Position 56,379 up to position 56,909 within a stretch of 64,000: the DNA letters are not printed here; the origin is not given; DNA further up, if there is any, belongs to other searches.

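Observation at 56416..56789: Glutaredoxin-like gene with an in-frame TGA, two codons, TAA and a GC hairpin: candidate C-terminal selenocysteine (U-x-x-stop) protein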

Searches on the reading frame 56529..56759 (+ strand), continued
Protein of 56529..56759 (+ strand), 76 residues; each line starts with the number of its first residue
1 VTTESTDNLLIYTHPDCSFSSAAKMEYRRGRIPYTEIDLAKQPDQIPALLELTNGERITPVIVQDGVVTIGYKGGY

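Call 79: search_protein_families(library=ncbifam, proteins=[P0132, P0144, P0210, P0146, P0165, P0121], max_evalue=0.000001)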
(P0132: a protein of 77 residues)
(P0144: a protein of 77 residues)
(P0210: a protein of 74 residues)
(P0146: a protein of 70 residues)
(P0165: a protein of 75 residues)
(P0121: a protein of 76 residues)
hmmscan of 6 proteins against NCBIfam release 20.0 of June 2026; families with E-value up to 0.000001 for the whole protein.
P0132 (77 aa): 7 families
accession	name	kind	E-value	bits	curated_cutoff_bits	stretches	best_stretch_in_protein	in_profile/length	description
NF041211.1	gluta_UXX_star_2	equivalog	3.1e-32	110.4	100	1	10-77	1-68/71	UXX-star (seleno)protein family 2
NF041212.1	Uxx_star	subfamily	2.7e-28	98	66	1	10-75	1-66/70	Uxx-star family glutaredoxin-like (seleno)protein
NF047338.1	gluta_UXX_star_3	exception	1.6e-20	72.9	97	1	10-75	1-66/70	UXX-star (seleno)protein family 3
NF045501.1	HUGP_GUXX-star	exception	1.9e-20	73.4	325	1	4-75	161-232/236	HUGP/GUXX-star fusion selenoprotein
NF041114.2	gluta_UXX_star_1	equivalog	2.5e-16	59.7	72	1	10-75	1-66/70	UXX-star selenoprotein family 1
TIGR02196.1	GlrX_YruB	hypoth_equivalog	1.2e-11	44.9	88.55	1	9-73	1-64/74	glutaredoxin-like protein, YruB-family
TIGR02181.1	GRX_bact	equivalog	6.3e-10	39.2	90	1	10-72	1-62/80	glutaredoxin 3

P0144 (77 aa): 6 families
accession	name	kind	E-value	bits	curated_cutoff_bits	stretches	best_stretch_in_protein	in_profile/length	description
NF041211.1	gluta_UXX_star_2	equivalog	9.6e-30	102.4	100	1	7-77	1-71/71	UXX-star (seleno)protein family 2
NF041212.1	Uxx_star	subfamily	6.8e-25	87.1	66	1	7-77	1-70/70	Uxx-star family glutaredoxin-like (seleno)protein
NF045501.1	HUGP_GUXX-star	exception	9e-15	54.8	325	1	4-76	164-235/236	HUGP/GUXX-star fusion selenoprotein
NF047338.1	gluta_UXX_star_3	exception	6.6e-13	48.5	97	1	7-72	1-66/70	UXX-star (seleno)protein family 3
NF041114.2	gluta_UXX_star_1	equivalog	2.7e-11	43.5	72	1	7-73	1-67/70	UXX-star selenoprotein family 1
TIGR02196.1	GlrX_YruB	hypoth_equivalog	1.7e-09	38.1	88.55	1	7-70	2-64/74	glutaredoxin-like protein, YruB-family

P0210 (74 aa): 10 families
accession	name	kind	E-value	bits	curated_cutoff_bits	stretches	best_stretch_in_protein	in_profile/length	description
NF041212.1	Uxx_star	subfamily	2.9e-24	85.1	66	1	4-74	1-70/70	Uxx-star family glutaredoxin-like (seleno)protein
NF041211.1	gluta_UXX_star_2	equivalog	2.6e-20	72.2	100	1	5-73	2-70/71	UXX-star (seleno)protein family 2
NF041114.2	gluta_UXX_star_1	equivalog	3e-20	72.2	72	1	4-73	1-69/70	UXX-star selenoprotein family 1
TIGR02196.1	GlrX_YruB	hypoth_equivalog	2.4e-14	53.6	88.55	1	4-68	2-65/74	glutaredoxin-like protein, YruB-family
NF045501.1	HUGP_GUXX-star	exception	8.6e-13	48.3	325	1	3-74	166-236/236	HUGP/GUXX-star fusion selenoprotein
NF047338.1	gluta_UXX_star_3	exception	3.6e-12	46.2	97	1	5-69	2-66/70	UXX-star (seleno)protein family 3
TIGR02200.1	GlrX_actino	hypoth_equivalog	2.6e-11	43.8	89.5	1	4-59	2-57/77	mycoredoxin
TIGR02181.1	GRX_bact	equivalog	9.1e-11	41.9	90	1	4-62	1-59/80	glutaredoxin 3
TIGR02194.1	GlrX_NrdH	subfamily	4.6e-08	33.1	85.75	1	4-68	1-64/72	glutaredoxin-like protein NrdH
NF007923.0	PRK10638.1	equivalog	6e-07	29.4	129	1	1-59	1-58/83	glutaredoxin 3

P0146 (70 aa): 13 families
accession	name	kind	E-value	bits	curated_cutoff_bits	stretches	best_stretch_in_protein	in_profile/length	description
NF041212.1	Uxx_star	subfamily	6.9e-29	99.9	66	1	4-69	1-66/70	Uxx-star family glutaredoxin-like (seleno)protein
NF041211.1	gluta_UXX_star_2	equivalog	1.2e-22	79.6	100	1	4-70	1-68/71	UXX-star (seleno)protein family 2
NF041114.2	gluta_UXX_star_1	equivalog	2.6e-21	75.6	72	1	4-68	1-66/70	UXX-star selenoprotein family 1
NF047338.1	gluta_UXX_star_3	exception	9.2e-21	73.7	97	1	4-69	1-67/70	UXX-star (seleno)protein family 3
NF045501.1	HUGP_GUXX-star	exception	6.5e-18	65.1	325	1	4-69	167-233/236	HUGP/GUXX-star fusion selenoprotein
TIGR02196.1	GlrX_YruB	hypoth_equivalog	9.8e-18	64.4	88.55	1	4-67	2-65/74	glutaredoxin-like protein, YruB-family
TIGR02194.1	GlrX_NrdH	subfamily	2.5e-15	56.4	85.75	1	4-67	1-64/72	glutaredoxin-like protein NrdH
TIGR02181.1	GRX_bact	equivalog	8.3e-14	51.6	90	1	4-58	1-56/80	glutaredoxin 3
NF007923.0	PRK10638.1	equivalog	3.5e-13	49.4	129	1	1-61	1-61/83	glutaredoxin 3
TIGR02200.1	GlrX_actino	hypoth_equivalog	1.1e-10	41.8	89.5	1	4-57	2-56/77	mycoredoxin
NF007657.0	PRK10329.1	equivalog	2.8e-10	40.1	131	1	4-60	3-58/81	glutaredoxin-like protein NrdH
TIGR02190.1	GlrX-dom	hypoth_equivalog_domain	1.2e-09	38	99.3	1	4-63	10-68/79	glutaredoxin-family domain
TIGR02180.1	GRX_euk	equivalog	1.5e-07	31.5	87.25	1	4-63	1-65/84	glutaredoxin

P0165 (75 aa): 10 families
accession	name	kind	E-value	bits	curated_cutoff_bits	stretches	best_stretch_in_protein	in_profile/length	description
NF047338.1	gluta_UXX_star_3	exception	3.4e-35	119.9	97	1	6-75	1-70/70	UXX-star (seleno)protein family 3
NF041212.1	Uxx_star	subfamily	9.1e-24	83.5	66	1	6-75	1-70/70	Uxx-star family glutaredoxin-like (seleno)protein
NF041211.1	gluta_UXX_star_2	equivalog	1.3e-19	69.9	100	1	6-71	1-66/71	UXX-star (seleno)protein family 2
NF045501.1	HUGP_GUXX-star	exception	2.6e-13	50.1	325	1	5-73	166-234/236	HUGP/GUXX-star fusion selenoprotein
NF041114.2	gluta_UXX_star_1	equivalog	6.8e-12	45.4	72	1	6-69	1-64/70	UXX-star selenoprotein family 1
NF007657.0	PRK10329.1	equivalog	7.9e-12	45.1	131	1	5-61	2-56/81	glutaredoxin-like protein NrdH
TIGR02196.1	GlrX_YruB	hypoth_equivalog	3.7e-10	40.2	88.55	1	6-65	2-60/74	glutaredoxin-like protein, YruB-family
TIGR02194.1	GlrX_NrdH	subfamily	7.2e-10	38.9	85.75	1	6-64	1-57/72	glutaredoxin-like protein NrdH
TIGR02181.1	GRX_bact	equivalog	1.8e-08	34.5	90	1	6-59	1-54/80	glutaredoxin 3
TIGR02200.1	GlrX_actino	hypoth_equivalog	7.8e-07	29.4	89.5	1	6-69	2-66/77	mycoredoxin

P0121 (76 aa): 8 families
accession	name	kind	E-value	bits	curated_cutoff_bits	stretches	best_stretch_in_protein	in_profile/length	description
NF041211.1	gluta_UXX_star_2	equivalog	7.8e-34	115.5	100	1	9-75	1-67/71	UXX-star (seleno)protein family 2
NF041212.1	Uxx_star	subfamily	4.3e-30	103.8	66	1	9-75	1-67/70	Uxx-star family glutaredoxin-like (seleno)protein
NF047338.1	gluta_UXX_star_3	exception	7.4e-23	80.4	97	1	9-75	1-67/70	UXX-star (seleno)protein family 3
NF041114.2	gluta_UXX_star_1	equivalog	8.5e-20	70.8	72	1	9-74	1-66/70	UXX-star selenoprotein family 1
NF045501.1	HUGP_GUXX-star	exception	8.2e-16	58.2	325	1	7-75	165-233/236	HUGP/GUXX-star fusion selenoprotein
TIGR02196.1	GlrX_YruB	hypoth_equivalog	1.1e-11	45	88.55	1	9-73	2-65/74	glutaredoxin-like protein, YruB-family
TIGR02181.1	GRX_bact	equivalog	3.3e-09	36.8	90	1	9-63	1-55/80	glutaredoxin 3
TIGR02194.1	GlrX_NrdH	subfamily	9.1e-09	35.4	85.75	1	9-73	1-64/72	glutaredoxin-like protein NrdH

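Call 80: find_encoding_contigs(protein=P0144, flank=6000, max_places=4)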
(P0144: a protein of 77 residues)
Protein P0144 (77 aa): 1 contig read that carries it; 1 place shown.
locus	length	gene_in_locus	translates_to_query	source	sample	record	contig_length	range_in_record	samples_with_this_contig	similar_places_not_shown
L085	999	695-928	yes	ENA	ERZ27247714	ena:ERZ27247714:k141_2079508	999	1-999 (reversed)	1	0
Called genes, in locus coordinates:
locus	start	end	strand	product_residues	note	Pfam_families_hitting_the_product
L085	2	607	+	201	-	?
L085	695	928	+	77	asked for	PF00462:Glutaredoxin (weak)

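Call 81: find_encoding_contigs(protein=P0137, flank=6000, max_places=4)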
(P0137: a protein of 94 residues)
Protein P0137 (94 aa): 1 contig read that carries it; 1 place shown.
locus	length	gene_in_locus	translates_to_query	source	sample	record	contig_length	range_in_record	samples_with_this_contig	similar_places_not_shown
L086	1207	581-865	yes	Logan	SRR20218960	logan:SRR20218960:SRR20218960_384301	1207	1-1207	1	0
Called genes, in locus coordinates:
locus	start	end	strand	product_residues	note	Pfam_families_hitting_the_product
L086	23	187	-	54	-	-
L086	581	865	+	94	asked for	PF00462:Glutaredoxin (weak)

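Call 82: find_encoding_contigs(protein=P0149, flank=6000, max_places=4)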
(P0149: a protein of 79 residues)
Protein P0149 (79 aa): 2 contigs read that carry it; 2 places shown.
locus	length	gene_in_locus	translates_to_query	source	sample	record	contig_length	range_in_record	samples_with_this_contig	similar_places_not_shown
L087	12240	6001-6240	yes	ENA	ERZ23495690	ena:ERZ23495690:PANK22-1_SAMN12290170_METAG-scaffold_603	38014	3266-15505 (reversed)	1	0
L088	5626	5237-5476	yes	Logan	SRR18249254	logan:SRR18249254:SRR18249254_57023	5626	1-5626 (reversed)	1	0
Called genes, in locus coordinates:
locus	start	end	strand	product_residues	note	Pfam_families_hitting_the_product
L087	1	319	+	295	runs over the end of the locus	PF00296:Bac_luciferase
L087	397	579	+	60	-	-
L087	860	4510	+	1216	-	PF20473:MmeI_Mtase, PF07669:Eco57I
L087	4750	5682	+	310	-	PF02861:Clp_N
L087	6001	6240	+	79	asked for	PF00462:Glutaredoxin (weak)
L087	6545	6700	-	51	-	-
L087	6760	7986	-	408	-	PF01960:ArgJ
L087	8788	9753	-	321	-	-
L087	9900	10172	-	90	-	PF05901:Excalibur (weak)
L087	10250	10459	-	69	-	-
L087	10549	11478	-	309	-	-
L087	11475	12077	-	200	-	-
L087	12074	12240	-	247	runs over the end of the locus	PF00226:DnaJ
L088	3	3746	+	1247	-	?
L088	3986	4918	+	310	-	PF02861:Clp_N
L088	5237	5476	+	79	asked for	PF00462:Glutaredoxin (weak)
